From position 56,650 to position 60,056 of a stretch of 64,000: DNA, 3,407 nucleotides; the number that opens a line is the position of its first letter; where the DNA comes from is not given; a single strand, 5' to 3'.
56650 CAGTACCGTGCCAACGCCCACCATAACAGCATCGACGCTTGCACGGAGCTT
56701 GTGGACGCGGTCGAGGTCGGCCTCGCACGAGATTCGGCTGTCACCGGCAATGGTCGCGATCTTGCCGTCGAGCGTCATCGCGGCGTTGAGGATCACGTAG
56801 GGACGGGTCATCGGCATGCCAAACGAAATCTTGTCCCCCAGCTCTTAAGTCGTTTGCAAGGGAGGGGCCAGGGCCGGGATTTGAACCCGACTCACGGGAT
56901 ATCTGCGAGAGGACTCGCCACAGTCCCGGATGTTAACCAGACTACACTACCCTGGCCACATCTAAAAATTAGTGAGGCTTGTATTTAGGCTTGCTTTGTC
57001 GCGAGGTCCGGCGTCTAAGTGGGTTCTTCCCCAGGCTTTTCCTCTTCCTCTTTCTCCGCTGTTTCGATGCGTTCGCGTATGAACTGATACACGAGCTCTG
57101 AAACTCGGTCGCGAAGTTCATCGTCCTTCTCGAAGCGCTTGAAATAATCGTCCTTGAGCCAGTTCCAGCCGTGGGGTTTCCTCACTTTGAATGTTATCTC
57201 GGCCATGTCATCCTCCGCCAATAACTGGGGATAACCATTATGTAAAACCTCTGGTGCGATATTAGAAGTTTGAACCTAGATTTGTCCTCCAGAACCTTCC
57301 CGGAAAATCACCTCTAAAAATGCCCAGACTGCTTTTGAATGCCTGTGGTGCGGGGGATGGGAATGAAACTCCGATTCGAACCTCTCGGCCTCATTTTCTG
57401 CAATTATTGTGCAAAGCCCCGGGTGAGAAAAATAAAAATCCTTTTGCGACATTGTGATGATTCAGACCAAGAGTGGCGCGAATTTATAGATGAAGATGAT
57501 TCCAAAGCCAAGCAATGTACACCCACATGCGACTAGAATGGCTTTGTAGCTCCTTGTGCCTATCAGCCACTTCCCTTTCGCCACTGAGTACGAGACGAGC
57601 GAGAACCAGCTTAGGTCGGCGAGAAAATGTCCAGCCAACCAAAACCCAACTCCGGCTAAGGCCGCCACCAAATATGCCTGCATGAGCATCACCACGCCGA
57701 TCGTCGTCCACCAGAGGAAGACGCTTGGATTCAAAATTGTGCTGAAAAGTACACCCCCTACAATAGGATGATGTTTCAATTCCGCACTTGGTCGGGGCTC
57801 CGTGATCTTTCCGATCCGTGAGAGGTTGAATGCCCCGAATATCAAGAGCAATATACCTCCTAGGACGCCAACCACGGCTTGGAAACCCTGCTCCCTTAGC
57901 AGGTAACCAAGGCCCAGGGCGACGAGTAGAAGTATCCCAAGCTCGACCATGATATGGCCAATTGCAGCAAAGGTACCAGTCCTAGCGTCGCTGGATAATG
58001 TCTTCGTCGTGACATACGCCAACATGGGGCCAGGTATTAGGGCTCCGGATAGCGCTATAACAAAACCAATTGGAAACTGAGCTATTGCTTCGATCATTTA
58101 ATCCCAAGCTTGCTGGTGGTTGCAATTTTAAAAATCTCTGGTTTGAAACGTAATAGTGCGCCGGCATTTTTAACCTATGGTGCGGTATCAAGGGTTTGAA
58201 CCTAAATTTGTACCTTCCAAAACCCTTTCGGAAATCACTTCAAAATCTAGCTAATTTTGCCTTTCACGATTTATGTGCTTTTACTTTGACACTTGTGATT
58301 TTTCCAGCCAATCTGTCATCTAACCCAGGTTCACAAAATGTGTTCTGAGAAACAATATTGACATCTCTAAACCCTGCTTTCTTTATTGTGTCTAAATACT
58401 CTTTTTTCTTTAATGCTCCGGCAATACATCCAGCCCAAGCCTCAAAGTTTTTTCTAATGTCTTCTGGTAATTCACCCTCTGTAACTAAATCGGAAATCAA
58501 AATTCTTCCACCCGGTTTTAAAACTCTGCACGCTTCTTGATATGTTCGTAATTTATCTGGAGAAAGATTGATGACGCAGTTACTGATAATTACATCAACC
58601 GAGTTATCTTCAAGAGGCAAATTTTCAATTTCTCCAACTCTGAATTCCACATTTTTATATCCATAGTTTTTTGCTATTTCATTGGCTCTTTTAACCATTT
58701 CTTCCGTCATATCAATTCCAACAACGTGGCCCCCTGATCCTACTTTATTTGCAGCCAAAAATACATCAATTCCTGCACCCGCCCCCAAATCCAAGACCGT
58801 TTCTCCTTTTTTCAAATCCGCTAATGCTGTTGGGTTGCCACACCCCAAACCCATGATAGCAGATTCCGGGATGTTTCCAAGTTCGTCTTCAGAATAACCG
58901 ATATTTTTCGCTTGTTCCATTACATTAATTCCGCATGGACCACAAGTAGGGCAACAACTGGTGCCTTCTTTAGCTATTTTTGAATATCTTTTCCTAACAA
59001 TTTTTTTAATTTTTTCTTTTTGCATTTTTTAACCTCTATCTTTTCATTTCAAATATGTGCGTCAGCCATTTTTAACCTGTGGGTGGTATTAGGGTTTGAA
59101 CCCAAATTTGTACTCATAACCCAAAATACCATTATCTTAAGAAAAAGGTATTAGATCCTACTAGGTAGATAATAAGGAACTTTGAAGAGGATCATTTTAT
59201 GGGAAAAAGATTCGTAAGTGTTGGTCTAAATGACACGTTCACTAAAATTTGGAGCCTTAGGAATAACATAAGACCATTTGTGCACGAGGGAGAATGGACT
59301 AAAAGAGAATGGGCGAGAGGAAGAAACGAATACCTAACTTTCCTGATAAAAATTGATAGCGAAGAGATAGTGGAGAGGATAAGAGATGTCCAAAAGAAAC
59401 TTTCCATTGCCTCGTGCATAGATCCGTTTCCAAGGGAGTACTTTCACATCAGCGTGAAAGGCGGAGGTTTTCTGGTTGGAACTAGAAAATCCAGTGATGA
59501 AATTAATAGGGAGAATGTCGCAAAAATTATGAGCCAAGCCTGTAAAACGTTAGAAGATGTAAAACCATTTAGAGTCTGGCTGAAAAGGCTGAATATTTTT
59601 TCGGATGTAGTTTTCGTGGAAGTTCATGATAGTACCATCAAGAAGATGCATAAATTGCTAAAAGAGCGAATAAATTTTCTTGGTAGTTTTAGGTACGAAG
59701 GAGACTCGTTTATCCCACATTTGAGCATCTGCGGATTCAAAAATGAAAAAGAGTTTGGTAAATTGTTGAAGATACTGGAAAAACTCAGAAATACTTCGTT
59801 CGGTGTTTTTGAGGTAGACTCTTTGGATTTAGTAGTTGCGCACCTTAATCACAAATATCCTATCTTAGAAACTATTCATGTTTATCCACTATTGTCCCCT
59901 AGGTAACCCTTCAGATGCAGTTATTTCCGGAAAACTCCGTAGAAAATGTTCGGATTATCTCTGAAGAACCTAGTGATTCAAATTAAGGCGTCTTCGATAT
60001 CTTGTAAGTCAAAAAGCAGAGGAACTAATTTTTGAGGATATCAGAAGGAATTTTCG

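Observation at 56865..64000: Low-GC (~40%) genomic island beginning right after tRNA-His, with a triplicated ~65-nt tRNA-3'-half-like element upstream of consecutive genes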

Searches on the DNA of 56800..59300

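Call 9: search_rna_families(source=window, start=56800, end=59300, threshold=evalue, max_evalue=10, show_alignments=4)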
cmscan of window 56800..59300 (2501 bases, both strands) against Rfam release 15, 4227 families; matches with E-value up to 10: 5.
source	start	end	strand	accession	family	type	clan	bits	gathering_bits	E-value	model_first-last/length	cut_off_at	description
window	56866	56956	-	RF00005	tRNA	Gene; tRNA;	CL00001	44.8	29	1.1e-07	1-71/71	no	tRNA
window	58397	58535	-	RF02191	TCL6_1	Gene; lncRNA;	-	16.4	60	1.8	1-113/113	no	T-cell leukemia/lymphoma 6 conserved region 1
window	56867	56925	-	RF01684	mascRNA-menRNA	Gene;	-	16.1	42.5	8.7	1-56/56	no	MALAT1-associated small cytoplasmic RNA/MEN beta RNA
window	57627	57676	+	RF00617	cHP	Cis-reg;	CL00129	15.8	40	7.8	1-45/45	no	Flavivirus capsid hairpin cHP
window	58549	58643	+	RF03189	mir-1175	Gene; miRNA;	-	15.4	51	7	1-72/72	no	mir-1175 microRNA precursor family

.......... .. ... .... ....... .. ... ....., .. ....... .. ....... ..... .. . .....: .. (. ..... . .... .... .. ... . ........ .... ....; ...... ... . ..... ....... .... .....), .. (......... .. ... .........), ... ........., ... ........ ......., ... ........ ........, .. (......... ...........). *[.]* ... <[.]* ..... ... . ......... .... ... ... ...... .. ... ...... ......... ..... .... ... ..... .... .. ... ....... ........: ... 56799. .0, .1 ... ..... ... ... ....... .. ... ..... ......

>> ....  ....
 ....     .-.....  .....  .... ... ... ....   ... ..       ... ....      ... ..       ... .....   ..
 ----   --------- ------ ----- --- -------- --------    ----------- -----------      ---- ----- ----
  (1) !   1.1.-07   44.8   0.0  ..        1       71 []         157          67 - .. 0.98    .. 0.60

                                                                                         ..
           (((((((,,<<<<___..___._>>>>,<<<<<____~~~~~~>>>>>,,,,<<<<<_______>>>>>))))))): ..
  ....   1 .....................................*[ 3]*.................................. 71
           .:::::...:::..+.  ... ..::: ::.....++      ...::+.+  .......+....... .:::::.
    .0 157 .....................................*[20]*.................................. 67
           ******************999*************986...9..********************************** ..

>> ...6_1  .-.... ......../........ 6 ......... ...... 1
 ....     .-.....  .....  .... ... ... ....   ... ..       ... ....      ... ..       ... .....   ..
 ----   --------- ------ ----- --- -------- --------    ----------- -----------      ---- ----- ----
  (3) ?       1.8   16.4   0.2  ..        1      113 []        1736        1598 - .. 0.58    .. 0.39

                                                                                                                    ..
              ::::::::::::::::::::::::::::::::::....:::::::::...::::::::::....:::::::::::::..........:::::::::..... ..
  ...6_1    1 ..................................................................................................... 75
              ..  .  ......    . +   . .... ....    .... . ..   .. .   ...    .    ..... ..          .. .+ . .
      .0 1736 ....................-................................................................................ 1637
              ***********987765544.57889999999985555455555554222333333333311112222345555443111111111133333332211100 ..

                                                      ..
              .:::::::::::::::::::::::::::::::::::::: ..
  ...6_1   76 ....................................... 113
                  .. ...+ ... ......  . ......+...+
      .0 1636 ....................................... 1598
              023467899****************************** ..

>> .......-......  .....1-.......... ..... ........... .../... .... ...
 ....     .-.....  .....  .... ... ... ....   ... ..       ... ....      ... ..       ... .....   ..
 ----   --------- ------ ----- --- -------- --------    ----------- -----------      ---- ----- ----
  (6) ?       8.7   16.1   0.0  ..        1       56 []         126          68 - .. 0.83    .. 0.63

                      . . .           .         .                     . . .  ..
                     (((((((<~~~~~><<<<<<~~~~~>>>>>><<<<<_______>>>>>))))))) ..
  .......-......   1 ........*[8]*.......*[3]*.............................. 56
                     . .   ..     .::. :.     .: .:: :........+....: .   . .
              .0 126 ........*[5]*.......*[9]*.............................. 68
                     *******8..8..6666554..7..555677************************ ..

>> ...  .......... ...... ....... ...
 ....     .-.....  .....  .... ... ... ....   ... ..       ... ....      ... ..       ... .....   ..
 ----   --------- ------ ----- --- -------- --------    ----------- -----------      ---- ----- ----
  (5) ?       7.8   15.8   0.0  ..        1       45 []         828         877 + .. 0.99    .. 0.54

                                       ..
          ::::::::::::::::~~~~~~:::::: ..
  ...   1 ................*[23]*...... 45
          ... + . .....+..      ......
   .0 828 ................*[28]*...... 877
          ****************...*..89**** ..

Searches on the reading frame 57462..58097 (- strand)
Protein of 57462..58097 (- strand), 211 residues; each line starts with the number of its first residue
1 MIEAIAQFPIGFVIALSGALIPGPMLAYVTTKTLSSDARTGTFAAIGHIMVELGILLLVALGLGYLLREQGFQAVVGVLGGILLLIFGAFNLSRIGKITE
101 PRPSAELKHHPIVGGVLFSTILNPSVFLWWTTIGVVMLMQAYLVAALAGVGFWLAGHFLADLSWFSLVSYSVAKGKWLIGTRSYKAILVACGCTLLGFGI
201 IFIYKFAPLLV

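Call 12: search_protein_families(library=pfam, proteins=[window:57462-58097:-], max_evalue=0.01)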
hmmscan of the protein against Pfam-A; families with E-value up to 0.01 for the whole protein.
window:57462-58097:- (211 aa): 1 family
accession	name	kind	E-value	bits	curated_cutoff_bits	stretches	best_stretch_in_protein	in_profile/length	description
PF01810.24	LysE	-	1.9e-23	83.4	25.6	1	16-205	1-192/193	LysE type translocator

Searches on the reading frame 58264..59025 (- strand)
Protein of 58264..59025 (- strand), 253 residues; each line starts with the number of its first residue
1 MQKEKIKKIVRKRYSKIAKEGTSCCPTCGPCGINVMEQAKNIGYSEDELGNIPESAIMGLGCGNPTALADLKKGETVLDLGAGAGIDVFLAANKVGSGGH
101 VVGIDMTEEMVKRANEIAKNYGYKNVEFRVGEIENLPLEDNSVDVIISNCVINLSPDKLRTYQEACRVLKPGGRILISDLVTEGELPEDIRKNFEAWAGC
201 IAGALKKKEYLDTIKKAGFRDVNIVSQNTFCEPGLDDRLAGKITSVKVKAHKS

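Call 12: search_protein_families(library=pfam, proteins=[window:58264-59025:-], max_evalue=0.01)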
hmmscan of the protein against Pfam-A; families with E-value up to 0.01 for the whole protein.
window:58264-59025:- (253 aa): 21 families
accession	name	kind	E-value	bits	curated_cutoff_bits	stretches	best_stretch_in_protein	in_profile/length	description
PF13847.12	Methyltransf_31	-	1.5e-45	154.9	27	1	72-218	2-145/145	Methyltransferase domain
PF13649.12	Methyltransf_25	-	5.1e-23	82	27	1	77-173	1-97/97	Methyltransferase domain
PF08241.18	Methyltransf_11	-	6.6e-23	81.6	21.2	1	78-177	1-95/95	Methyltransferase domain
PF01209.24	Ubie_methyltran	-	2.3e-20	73.4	20.1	1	71-198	45-170/233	ubiE/COQ5 methyltransferase family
PF08242.18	Methyltransf_12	-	1.6e-14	54.8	30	1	78-175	1-98/98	Methyltransferase domain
PF13489.12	Methyltransf_23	-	2.9e-11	43.8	27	1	68-198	17-133/164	Methyltransferase domain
PF01135.25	PCMT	-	9.4e-10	39.1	20.3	1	68-176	68-170/210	Protein-L-isoaspartate(D-aspartate) O-methyltransferase (PCMT)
PF06325.19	PrmA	-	2.4e-09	37.5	22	1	71-183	159-264/296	Ribosomal protein L11 methyltransferase (PrmA)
PF13679.12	Methyltransf_32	-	1.6e-07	31.8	27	1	72-147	24-106/143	Methyltransferase domain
PF08003.17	Methyltransf_9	-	8.6e-07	28.6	23.8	1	68-229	111-270/315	Protein of unknown function (DUF1698)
PF02353.26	CMAS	-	1.5e-06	28.2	27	1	69-181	58-168/273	Mycolic acid cyclopropane synthetase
PF05175.20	MTS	-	8.1e-06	26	23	1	73-177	31-138/170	Methyltransferase small domain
PF05148.21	Methyltransf_8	-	9.4e-06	26.1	27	1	129-180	109-159/219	Hypothetical methyltransferase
PF01170.24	UPF0020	-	1.2e-05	25.6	22.3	1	100-149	78-128/197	RMKL-like, methyltransferase domain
PF20922.3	Anamorsin_N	-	2.6e-05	24.4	27.1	1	107-185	17-95/163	Anamorsin, N-terminal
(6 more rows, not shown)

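Call 14: find_homologous_proteins(query=window:58264-59025:-)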
Query window:58264-59025:- (253 aa): 8000 proteins with E <= 0.001 among 8000 candidates; the best 120 are listed.
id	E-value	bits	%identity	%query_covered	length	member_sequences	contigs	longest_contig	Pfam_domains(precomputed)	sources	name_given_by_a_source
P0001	2.9e-149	513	91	100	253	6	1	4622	PF13489.13,PF08003.18,PF02353.27,PF08241.19,PF13847.13,PF06325.20,PF05175.21,PF13649.13,PF01170.25,PF01135.26,PF13679.13,PF01209.25,PF08242.19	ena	-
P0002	3.1e-149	513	91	100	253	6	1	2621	PF13489.13,PF02353.27,PF08241.19,PF13847.13,PF06325.20,PF05175.21,PF13649.13,PF01170.25,PF05148.22,PF01135.26,PF13679.13,PF01209.25,PF08242.19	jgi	-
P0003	3.2e-149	513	92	100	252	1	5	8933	PF13847.13,PF13489.13,PF06325.20,PF02353.27,PF05175.21,PF13649.13,PF05148.22,PF01135.26,PF01209.25,PF08241.19,PF08242.19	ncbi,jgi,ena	-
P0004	3.2e-149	513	92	98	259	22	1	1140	PF13489.13,PF08003.18,PF02353.27,PF08241.19,PF13847.13,PF06325.20,PF05175.21,PF13649.13,PF05148.22,PF01135.26,PF13679.13,PF01209.25,PF08242.19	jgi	-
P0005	4.4e-149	513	92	100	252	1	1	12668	PF13847.13,PF13489.13,PF06325.20,PF02353.27,PF05175.21,PF13649.13,PF05148.22,PF01135.26,PF01209.25,PF08241.19,PF08242.19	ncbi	-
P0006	1.1e-148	511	92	100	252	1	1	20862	PF13847.13,PF13489.13,PF06325.20,PF02353.27,PF05175.21,PF13649.13,PF05148.22,PF01135.26,PF01209.25,PF08241.19,PF08242.19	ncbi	ncbi:Arsenite methyltransferase [subsurface metagenome]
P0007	2.3e-148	510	92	100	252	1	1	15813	PF13847.13,PF13489.13,PF06325.20,PF02353.27,PF05175.21,PF13649.13,PF05148.22,PF01135.26,PF01209.25,PF08241.19,PF08242.19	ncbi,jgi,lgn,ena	ncbi:Arsenite methyltransferase [subsurface metagenome]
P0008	2.8e-148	510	89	100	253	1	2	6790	PF13489.13,PF08003.18,PF02353.27,PF08241.19,PF13847.13,PF06325.20,PF13649.13,PF05148.22,PF01135.26,PF13679.13,PF01209.25,PF08242.19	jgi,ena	-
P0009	1.0e-146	505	90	100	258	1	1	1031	PF13489.13,PF08003.18,PF02353.27,PF08241.19,PF13847.13,PF06325.20,PF05175.21,PF13649.13,PF05148.22,PF01135.26,PF13679.13,PF01209.25,PF08242.19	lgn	-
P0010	4.6e-146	503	90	99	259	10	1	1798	PF13489.13,PF08003.18,PF02353.27,PF08241.19,PF13847.13,PF06325.20,PF05175.21,PF13649.13,PF05148.22,PF01135.26,PF13679.13,PF01209.25,PF08242.19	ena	-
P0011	9.1e-146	502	90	100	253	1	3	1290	PF13489.13,PF08003.18,PF02353.27,PF08241.19,PF13847.13,PF06325.20,PF05175.21,PF13649.13,PF05148.22,PF01135.26,PF13679.13,PF01209.25,PF08242.19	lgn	-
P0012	1.5e-145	501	90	99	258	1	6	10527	PF13489.13,PF08003.18,PF02353.27,PF08241.19,PF13847.13,PF06325.20,PF05175.21,PF13649.13,PF05148.22,PF20922.4,PF01135.26,PF13679.13,PF01209.25,PF08242.19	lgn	-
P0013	2.2e-145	500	91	100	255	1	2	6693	PF13489.13,PF08003.18,PF02353.27,PF08241.19,PF13847.13,PF06325.20,PF05175.21,PF13649.13,PF01170.25,PF05148.22,PF01135.26,PF13679.13,PF01209.25,PF08242.19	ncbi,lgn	-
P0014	2.3e-144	497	89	100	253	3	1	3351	PF13489.13,PF08003.18,PF02353.27,PF08241.19,PF13847.13,PF06325.20,PF05175.21,PF13649.13,PF01135.26,PF13679.13,PF01728.26,PF01209.25,PF08242.19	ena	-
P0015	2.9e-143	494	89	100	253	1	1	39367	PF13489.13,PF08003.18,PF02353.27,PF08241.19,PF13847.13,PF06325.20,PF05175.21,PF13649.13,PF05148.22,PF01135.26,PF13679.13,PF01209.25,PF08242.19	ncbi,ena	-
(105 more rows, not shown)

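Call 15: find_encoding_contigs(protein=P0006, flank=10000, max_places=4)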
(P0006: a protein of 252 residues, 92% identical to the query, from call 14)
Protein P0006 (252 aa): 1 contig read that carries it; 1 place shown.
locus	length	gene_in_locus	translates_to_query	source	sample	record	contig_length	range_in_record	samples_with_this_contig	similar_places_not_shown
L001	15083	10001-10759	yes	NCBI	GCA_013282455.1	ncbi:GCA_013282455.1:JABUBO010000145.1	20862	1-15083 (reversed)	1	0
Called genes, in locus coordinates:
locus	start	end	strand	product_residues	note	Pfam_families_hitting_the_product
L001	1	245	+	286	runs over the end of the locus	PF08501:Shikimate_dh_N, PF01488:Shikimate_DH, PF03435:Sacchrp_dh_NADP (weak), PF18317:SDH_C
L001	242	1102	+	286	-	PF03446:NAD_binding_2, PF03807:F420_oxidored, PF10727:Rossmann-like (weak), PF02153:PDH_N, PF20463:PDH_C (weak)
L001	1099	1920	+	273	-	PF00800:PDT, PF01842:ACT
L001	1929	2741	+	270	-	PF00733:Asn_synthase (weak), PF02540:NAD_synthase, PF03054:tRNA_Me_trans (faint)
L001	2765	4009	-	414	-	PF00009:GTP_EFTU, PF01926:MMR_HSR1 (faint), PF03144:GTP_EFTU_D2, PF03143:GTP_EFTU_D3, PF22594:GTP-eEF1A_C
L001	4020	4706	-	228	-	-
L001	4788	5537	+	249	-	PF02006:PPS_PS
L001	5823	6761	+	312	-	PF02423:OCD_Mu_crystall, PF01488:Shikimate_DH (weak)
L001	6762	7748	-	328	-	PF01368:DHH, PF02272:DHHA1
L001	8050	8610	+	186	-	PF01613:Flavin_Reduct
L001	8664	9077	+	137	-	-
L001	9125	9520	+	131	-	-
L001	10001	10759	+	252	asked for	PF01135:PCMT, PF13489:Methyltransf_23, PF01209:Ubie_methyltran, PF02353:CMAS, PF06325:PrmA, PF13847:Methyltransf_31, PF08241:Methyltransf_11, PF08242:Methyltransf_12, +3 more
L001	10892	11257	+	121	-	PF17135:Ribosomal_L18, PF00828:Ribosomal_L27A (weak)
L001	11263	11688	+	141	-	PF00572:Ribosomal_L13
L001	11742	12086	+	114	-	PF00380:Ribosomal_S9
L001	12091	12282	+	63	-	PF01194:RNA_pol_N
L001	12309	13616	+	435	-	PF02788:RuBisCO_large_N, PF00016:RuBisCO_large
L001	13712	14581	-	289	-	PF01068:DNA_ligase_A_M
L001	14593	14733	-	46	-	-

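Call 16: find_encoding_contigs(protein=P0015, flank=10000, max_places=4)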
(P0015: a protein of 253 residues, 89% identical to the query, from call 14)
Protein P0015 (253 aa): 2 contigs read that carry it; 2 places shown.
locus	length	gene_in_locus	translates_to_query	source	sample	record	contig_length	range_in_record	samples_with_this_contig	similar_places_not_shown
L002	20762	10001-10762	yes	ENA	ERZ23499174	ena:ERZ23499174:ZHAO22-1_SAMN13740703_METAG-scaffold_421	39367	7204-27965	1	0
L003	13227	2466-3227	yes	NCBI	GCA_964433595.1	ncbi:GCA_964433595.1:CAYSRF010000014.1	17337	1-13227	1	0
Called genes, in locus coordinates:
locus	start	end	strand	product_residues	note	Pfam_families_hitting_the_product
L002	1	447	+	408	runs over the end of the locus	-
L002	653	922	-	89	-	-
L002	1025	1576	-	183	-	-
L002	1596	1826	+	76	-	-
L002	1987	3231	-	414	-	PF00009:GTP_EFTU, PF01926:MMR_HSR1 (faint), PF03144:GTP_EFTU_D2, PF03143:GTP_EFTU_D3, PF22594:GTP-eEF1A_C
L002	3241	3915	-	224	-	-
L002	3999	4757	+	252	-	PF02006:PPS_PS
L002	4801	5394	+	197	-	-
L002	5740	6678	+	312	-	PF02423:OCD_Mu_crystall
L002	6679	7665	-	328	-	PF01368:DHH, PF02272:DHHA1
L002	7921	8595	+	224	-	PF01613:Flavin_Reduct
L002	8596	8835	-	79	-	-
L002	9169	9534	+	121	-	-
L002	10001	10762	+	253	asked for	PF01135:PCMT, PF13489:Methyltransf_23, PF01209:Ubie_methyltran, PF02353:CMAS, PF06325:PrmA, PF13847:Methyltransf_31, PF08241:Methyltransf_11, PF08242:Methyltransf_12, +5 more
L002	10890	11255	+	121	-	PF17135:Ribosomal_L18, PF00828:Ribosomal_L27A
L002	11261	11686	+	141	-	PF00572:Ribosomal_L13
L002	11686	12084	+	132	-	PF00380:Ribosomal_S9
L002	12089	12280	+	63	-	PF01194:RNA_pol_N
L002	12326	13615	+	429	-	PF02788:RuBisCO_large_N, PF00016:RuBisCO_large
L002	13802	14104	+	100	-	PF02604:PhdYeFM_antitox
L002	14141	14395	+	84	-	PF05016:ParE_toxin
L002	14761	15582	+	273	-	PF03447:NAD_binding_3, PF01958:Asp_DH_C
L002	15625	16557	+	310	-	PF02445:NadA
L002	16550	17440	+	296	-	PF02749:QRPTase_N, PF01729:QRPTase_C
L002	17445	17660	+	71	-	-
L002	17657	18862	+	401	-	PF05559:DUF763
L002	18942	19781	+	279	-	-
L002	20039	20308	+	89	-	-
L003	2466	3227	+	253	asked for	PF01135:PCMT, PF13489:Methyltransf_23, PF01209:Ubie_methyltran, PF02353:CMAS, PF06325:PrmA, PF13847:Methyltransf_31, PF08241:Methyltransf_11, PF08242:Methyltransf_12, +5 more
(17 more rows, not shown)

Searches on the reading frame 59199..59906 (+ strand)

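Call 12: search_protein_families(library=pfam, proteins=[window:59199-59906:+], max_evalue=0.01)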
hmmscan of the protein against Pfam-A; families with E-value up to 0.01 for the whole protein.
window:59199-59906:+ (235 aa): 2 families
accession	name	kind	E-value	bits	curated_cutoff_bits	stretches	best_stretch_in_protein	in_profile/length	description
PF13563.12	2_5_RNA_ligase2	-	1.3e-12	48.5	27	1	58-215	9-149/152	2'-5' RNA ligase superfamily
PF10469.15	AKAP7_NLS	-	1.2e-06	29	24.4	1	50-226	7-206/208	AKAP7 2'5' RNA ligase-like domain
